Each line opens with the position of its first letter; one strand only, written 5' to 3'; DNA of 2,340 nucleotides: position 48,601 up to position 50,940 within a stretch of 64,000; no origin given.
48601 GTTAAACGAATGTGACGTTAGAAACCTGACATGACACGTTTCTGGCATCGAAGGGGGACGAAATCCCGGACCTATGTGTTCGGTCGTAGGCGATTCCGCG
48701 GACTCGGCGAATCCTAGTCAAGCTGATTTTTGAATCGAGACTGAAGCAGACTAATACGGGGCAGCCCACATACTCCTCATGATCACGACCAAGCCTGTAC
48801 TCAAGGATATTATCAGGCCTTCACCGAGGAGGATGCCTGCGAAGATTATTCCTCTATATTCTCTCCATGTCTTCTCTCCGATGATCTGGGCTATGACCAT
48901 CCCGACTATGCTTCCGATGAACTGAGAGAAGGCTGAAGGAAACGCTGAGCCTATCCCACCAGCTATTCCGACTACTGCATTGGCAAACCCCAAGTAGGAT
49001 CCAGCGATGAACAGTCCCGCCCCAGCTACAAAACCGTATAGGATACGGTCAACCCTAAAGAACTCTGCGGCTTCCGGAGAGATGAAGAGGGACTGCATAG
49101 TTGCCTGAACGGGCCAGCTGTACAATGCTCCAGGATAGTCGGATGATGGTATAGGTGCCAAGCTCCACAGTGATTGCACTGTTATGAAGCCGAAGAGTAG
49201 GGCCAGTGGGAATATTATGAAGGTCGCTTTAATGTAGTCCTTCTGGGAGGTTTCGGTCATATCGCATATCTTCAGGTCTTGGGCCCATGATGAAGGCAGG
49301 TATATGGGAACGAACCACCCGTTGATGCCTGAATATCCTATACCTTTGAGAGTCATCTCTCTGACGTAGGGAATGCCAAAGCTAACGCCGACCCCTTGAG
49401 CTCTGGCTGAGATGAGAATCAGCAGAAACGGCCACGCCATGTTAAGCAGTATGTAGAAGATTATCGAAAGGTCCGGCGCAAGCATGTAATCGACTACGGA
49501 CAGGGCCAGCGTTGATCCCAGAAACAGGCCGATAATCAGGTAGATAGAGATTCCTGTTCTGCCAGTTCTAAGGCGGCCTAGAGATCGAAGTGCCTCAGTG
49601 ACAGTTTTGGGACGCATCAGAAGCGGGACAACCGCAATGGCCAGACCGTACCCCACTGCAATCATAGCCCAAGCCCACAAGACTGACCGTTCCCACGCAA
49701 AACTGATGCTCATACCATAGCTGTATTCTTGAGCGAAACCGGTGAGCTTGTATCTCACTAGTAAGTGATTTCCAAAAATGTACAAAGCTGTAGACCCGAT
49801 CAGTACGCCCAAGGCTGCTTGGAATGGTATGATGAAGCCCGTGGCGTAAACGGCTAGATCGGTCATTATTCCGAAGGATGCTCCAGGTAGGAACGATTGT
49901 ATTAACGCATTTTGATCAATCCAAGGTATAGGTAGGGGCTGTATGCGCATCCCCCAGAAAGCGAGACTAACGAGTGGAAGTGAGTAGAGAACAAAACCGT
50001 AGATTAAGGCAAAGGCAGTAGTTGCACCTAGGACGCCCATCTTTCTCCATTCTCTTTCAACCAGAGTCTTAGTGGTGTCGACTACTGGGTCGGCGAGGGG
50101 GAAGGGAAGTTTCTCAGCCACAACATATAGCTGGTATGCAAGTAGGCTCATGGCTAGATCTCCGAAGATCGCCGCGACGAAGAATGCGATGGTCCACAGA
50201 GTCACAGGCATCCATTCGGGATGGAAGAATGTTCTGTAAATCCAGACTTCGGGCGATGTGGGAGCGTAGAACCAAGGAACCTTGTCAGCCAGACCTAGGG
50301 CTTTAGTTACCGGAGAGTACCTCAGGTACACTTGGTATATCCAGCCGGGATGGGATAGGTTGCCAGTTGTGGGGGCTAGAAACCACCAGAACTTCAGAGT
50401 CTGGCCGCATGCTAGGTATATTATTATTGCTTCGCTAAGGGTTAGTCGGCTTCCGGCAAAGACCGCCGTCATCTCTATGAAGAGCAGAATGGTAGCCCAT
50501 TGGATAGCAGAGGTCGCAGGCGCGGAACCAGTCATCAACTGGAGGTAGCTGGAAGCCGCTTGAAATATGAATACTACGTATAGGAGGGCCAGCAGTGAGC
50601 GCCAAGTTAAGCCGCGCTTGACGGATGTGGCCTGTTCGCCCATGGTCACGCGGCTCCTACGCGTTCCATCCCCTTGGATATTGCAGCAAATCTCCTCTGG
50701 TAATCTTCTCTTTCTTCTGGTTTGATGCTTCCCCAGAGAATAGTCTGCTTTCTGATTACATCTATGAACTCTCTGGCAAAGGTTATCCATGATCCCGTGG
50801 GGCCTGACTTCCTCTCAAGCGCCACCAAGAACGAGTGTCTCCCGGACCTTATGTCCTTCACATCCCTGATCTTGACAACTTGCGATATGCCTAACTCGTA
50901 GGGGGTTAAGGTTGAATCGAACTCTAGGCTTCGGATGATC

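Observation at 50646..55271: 1541-aa fusion of a PSMA/TfR-like M28+PA ectodomain with degenerate metal ligands to an FtsX/MacB-type permease, with no ABC ATPase nearby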

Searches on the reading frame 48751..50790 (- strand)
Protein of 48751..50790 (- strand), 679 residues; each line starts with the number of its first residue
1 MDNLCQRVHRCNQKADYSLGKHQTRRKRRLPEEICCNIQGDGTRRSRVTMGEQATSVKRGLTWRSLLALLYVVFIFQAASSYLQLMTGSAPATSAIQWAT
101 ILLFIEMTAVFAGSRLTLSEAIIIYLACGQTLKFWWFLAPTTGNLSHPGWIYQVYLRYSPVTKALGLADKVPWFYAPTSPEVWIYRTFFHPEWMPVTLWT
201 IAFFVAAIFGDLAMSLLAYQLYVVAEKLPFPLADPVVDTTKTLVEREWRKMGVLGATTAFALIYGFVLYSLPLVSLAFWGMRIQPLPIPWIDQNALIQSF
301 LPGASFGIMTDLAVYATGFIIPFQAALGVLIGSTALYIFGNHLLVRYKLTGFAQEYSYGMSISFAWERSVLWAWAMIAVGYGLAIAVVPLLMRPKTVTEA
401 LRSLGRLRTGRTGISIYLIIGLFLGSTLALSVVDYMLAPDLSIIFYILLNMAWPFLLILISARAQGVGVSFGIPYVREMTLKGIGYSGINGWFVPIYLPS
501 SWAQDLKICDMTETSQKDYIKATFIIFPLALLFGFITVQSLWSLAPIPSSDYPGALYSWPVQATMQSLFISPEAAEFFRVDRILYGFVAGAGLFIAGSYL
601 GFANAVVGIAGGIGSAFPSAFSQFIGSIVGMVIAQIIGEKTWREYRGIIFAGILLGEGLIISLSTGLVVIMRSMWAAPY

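Call 5: search_protein_families(library=pfam, proteins=[window:48751-50790:-], max_evalue=0.01)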
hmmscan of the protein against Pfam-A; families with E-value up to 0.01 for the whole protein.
window:48751-50790:- (679 aa): 0 families

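Call 25: search_protein_families(library=ncbifam, proteins=[window:48754-50643:-], max_evalue=0.1)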
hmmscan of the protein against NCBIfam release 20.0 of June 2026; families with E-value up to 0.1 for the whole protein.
window:48754-50643:- (630 aa): 0 families

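Call 70: search_protein_families(library=pfam, alignment_id=A4, max_evalue=0.01)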
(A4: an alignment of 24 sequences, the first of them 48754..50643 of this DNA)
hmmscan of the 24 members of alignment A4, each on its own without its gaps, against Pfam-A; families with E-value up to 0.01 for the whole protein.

A. member 1, window:48754-50643:- (630 aa): 0 families

B. families by the number of members that match (of 24 scanned): 1 family
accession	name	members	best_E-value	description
PF03169.20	OPT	5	8.8e-11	OPT oligopeptide transporter protein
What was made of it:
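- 48751..50643 (-): Partner gene: 630-aa polytopic OPT-superfamily membrane protein. Its ATG lies 2 nt after the fusion's TGA, preceded by GGAG. 5 of 24 members hit Pfam OPT (call 70).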
